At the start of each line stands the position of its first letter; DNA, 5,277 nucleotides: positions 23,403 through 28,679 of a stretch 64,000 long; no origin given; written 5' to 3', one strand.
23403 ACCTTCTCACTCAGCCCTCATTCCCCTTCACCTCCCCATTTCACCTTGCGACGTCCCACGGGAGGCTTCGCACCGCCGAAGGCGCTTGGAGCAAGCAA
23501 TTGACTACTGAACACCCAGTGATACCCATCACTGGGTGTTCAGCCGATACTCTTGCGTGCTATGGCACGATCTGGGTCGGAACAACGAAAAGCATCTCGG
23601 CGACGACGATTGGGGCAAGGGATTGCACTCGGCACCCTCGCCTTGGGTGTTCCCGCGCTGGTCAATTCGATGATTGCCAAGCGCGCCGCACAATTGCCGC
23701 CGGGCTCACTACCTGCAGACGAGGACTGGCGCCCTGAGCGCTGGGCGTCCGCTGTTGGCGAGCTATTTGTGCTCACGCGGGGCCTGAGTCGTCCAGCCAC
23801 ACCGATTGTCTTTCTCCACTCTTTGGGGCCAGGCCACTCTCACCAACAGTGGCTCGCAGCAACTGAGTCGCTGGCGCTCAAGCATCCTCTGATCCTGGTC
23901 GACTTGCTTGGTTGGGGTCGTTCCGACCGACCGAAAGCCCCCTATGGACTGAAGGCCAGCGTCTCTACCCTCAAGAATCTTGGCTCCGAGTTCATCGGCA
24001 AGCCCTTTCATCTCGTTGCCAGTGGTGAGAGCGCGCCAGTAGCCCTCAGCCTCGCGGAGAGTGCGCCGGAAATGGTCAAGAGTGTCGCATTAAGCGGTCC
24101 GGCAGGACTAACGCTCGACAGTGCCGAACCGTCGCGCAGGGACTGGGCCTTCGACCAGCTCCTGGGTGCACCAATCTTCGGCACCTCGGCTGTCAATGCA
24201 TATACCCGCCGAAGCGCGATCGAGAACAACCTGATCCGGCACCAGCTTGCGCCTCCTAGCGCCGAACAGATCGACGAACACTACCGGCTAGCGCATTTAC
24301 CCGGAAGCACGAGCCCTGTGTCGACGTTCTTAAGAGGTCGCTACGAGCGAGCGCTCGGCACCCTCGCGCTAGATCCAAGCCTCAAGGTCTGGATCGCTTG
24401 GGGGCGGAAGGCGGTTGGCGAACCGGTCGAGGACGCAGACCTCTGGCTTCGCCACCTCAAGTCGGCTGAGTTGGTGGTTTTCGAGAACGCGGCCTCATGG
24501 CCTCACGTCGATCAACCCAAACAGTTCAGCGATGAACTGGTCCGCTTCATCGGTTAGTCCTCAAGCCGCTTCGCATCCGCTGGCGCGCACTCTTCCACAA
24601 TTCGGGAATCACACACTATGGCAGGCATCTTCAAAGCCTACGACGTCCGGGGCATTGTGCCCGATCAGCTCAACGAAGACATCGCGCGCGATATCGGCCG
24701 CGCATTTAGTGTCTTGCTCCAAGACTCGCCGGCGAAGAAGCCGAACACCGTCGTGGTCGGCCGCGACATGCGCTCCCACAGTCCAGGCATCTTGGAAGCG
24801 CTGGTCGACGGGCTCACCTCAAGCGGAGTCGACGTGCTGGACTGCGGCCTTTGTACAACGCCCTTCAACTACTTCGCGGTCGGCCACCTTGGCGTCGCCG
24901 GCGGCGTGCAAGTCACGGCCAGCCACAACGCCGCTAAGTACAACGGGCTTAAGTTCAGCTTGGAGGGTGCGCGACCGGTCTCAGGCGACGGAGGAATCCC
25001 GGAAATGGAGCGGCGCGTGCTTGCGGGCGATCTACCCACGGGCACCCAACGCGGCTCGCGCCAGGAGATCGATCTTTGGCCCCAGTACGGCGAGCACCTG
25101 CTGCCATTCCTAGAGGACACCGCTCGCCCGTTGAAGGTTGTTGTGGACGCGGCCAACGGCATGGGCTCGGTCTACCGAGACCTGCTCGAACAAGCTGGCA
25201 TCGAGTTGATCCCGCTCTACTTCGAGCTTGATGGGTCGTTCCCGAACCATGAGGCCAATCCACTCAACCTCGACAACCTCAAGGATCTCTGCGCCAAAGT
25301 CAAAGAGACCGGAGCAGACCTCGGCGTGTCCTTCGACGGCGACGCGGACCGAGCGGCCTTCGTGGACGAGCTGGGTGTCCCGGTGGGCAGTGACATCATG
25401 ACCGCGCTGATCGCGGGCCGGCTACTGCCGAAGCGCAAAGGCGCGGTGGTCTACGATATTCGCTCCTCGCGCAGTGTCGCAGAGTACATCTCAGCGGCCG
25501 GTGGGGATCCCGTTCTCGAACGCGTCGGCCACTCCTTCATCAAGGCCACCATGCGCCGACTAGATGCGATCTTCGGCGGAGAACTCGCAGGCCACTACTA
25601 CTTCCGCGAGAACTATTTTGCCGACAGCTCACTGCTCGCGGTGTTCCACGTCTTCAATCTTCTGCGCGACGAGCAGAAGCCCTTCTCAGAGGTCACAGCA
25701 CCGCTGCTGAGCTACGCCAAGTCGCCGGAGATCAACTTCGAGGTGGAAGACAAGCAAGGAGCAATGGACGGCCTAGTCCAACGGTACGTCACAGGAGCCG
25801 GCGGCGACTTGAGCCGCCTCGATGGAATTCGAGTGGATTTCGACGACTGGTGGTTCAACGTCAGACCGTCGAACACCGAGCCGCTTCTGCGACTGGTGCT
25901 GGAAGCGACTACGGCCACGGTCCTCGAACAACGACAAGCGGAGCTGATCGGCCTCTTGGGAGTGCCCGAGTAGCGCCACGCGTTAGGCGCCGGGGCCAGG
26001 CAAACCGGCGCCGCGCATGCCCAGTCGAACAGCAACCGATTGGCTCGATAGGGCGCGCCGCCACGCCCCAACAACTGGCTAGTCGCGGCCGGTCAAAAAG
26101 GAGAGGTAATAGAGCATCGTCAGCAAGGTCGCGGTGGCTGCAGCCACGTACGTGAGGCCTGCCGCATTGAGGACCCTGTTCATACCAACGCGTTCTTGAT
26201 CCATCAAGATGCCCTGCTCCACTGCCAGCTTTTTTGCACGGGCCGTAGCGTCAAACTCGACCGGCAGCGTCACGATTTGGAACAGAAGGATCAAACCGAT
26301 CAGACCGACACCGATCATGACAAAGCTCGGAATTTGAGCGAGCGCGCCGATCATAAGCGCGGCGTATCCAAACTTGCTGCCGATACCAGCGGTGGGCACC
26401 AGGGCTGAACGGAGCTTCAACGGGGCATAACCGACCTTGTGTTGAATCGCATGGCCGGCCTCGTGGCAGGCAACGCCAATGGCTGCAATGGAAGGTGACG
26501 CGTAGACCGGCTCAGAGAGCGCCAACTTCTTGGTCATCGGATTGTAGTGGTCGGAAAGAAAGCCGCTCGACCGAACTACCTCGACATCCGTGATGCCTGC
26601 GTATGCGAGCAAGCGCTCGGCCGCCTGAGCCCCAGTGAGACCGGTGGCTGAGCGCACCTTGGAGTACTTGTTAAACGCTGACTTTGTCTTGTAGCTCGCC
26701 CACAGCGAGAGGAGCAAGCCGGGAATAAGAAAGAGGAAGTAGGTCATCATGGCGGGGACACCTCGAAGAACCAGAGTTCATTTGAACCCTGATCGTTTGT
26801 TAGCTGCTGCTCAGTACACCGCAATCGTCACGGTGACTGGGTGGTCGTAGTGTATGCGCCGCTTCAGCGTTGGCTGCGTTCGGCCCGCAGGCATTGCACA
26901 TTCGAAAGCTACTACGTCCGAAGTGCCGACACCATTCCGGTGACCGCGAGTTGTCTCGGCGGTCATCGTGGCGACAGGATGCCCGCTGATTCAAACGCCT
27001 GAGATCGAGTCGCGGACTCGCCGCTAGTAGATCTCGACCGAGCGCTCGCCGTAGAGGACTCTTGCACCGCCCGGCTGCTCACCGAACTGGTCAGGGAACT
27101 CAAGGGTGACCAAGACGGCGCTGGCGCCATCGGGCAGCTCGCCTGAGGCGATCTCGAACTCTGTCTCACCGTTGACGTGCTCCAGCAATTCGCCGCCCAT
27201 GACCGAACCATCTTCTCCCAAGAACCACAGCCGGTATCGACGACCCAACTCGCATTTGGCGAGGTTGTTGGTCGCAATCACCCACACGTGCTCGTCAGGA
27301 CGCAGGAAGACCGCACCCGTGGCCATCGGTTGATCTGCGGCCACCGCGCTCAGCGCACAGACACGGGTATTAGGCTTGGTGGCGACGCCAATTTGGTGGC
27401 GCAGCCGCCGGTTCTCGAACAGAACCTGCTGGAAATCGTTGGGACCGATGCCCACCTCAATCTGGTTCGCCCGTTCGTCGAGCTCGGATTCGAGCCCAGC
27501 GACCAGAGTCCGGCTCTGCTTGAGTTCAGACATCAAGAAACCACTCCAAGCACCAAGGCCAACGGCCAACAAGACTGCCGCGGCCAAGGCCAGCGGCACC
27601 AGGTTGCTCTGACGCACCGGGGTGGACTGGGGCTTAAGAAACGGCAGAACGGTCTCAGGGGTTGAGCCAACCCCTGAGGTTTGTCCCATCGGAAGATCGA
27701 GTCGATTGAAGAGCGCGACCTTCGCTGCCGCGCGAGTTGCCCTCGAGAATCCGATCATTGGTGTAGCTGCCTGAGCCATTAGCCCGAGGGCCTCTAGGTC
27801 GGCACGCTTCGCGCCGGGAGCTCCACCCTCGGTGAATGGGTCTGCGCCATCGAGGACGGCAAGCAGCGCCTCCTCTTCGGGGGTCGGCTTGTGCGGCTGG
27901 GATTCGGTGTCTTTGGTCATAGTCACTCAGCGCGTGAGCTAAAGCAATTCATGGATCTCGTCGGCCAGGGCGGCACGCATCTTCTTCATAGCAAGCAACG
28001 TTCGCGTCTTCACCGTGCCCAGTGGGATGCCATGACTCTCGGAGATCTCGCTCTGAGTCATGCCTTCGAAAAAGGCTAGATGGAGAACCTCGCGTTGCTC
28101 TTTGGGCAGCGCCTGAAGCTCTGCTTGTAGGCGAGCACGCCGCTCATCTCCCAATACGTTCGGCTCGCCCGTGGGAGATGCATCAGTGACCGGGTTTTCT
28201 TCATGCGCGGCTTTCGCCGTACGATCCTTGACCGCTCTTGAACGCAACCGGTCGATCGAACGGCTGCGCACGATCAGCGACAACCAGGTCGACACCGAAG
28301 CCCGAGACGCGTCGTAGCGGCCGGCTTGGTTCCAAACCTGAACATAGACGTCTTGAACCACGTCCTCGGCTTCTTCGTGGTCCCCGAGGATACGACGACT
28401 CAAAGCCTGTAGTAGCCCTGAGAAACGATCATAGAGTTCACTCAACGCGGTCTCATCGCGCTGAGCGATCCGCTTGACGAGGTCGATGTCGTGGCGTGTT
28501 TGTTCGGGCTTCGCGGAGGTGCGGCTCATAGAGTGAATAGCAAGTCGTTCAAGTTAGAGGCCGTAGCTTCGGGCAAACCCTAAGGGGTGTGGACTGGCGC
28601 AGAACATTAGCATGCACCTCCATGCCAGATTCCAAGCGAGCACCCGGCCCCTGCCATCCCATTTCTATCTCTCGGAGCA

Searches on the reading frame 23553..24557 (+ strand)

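Call 3: search_protein_families(library=pfam, proteins=[window:23553-24557:+], max_evalue=0.01)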
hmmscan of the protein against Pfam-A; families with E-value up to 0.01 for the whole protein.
window:23553-24557:+ (334 aa): 1 family
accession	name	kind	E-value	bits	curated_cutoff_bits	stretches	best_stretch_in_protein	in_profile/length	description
PF00561.26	Abhydrolase_1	-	7.5e-06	26.2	25.8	1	84-192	2-107/245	alpha/beta hydrolase fold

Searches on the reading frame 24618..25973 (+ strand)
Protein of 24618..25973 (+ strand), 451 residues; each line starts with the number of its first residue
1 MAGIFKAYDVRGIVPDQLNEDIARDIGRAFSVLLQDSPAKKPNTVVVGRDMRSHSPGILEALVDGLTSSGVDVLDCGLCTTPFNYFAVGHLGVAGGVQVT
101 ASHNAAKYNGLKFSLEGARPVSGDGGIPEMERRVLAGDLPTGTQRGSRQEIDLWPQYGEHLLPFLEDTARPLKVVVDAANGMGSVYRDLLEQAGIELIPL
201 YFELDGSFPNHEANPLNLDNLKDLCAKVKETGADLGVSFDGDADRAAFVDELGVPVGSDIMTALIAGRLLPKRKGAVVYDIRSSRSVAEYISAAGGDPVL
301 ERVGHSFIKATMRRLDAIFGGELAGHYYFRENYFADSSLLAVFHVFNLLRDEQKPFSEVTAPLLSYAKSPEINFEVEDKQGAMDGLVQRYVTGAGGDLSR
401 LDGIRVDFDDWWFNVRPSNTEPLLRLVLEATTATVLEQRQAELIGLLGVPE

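Call 20: search_protein_families(library=pfam, proteins=[window:24618-25973:+], max_evalue=0.001)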
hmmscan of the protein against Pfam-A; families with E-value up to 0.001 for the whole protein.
window:24618-25973:+ (451 aa): 4 families
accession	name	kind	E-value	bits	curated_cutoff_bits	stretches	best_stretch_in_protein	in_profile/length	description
PF02878.22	PGM_PMM_I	-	8.1e-33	113.5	22.5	1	4-122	3-120/138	Phosphoglucomutase/phosphomannomutase, alpha/beta/alpha domain I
PF02879.22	PGM_PMM_II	-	4.4e-22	79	29.3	1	157-253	3-103/103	Phosphoglucomutase/phosphomannomutase, alpha/beta/alpha domain II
PF02880.22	PGM_PMM_III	-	1.1e-17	64.6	20.7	1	259-360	3-108/115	Phosphoglucomutase/phosphomannomutase, alpha/beta/alpha domain III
PF00408.26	PGM_PMM_IV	-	7e-11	42.5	23.1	1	371-443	1-65/68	Phosphoglucomutase/phosphomannomutase, C-terminal domain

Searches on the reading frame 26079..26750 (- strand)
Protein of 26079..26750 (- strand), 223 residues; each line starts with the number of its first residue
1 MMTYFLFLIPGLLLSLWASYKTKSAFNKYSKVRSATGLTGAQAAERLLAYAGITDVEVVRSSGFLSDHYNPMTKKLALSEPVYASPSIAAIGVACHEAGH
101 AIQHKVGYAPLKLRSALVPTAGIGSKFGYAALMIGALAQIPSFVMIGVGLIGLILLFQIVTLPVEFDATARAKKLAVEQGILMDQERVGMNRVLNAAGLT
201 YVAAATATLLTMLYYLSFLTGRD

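Call 20: search_protein_families(library=pfam, proteins=[window:26079-26750:-], max_evalue=0.001)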
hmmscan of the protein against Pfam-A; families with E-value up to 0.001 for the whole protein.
window:26079-26750:- (223 aa): 1 family
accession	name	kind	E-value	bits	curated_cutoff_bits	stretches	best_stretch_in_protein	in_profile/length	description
PF04298.18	Zn_peptidase_2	-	9.8e-79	264.3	27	1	4-218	1-216/218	Putative neutral zinc metallopeptidase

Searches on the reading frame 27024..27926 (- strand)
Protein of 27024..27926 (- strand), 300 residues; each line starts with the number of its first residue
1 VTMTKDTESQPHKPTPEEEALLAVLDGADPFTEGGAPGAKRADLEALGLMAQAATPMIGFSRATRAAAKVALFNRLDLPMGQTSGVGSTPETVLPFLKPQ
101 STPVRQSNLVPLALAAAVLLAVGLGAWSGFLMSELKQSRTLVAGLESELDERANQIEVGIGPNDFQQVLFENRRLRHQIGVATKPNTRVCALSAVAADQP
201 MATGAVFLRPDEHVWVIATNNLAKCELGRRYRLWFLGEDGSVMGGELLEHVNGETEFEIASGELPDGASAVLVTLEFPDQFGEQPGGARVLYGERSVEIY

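Call 20: search_protein_families(library=pfam, proteins=[window:27024-27926:-], max_evalue=0.001)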
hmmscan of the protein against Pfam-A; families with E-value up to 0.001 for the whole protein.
window:27024-27926:- (300 aa): 1 family
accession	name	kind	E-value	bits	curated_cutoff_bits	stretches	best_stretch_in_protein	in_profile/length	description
PF10099.14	RskA_C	-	3.4e-09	37.5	29.4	1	113-278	2-123/135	Anti-sigma-K factor rskA, C-terminal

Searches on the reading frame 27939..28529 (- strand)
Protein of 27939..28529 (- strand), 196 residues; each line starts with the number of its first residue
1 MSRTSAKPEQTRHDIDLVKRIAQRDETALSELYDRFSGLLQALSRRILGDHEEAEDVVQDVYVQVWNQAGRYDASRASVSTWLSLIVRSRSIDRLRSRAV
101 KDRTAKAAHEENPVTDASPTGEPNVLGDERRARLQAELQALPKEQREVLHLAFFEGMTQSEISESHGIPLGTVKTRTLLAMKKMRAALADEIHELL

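Call 20: search_protein_families(library=pfam, proteins=[window:27939-28529:-], max_evalue=0.001)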
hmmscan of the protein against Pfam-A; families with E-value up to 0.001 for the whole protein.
window:27939-28529:- (196 aa): 4 families
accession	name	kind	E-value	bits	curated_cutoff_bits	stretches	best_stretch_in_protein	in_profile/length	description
PF04542.20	Sigma70_r2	-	1.1e-17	64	24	1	32-99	1-69/71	Sigma-70 region 2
PF08281.18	Sigma70_r4_2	-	6.3e-14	51.8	25.7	1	132-184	2-54/54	Sigma-70, region 4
PF04545.22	Sigma70_r4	-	7.6e-14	51.4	24.1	1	138-186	2-50/50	Sigma-70, region 4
PF07638.17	Sigma70_ECF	-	6e-05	23.5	21.1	1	18-189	8-184/185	ECF sigma factor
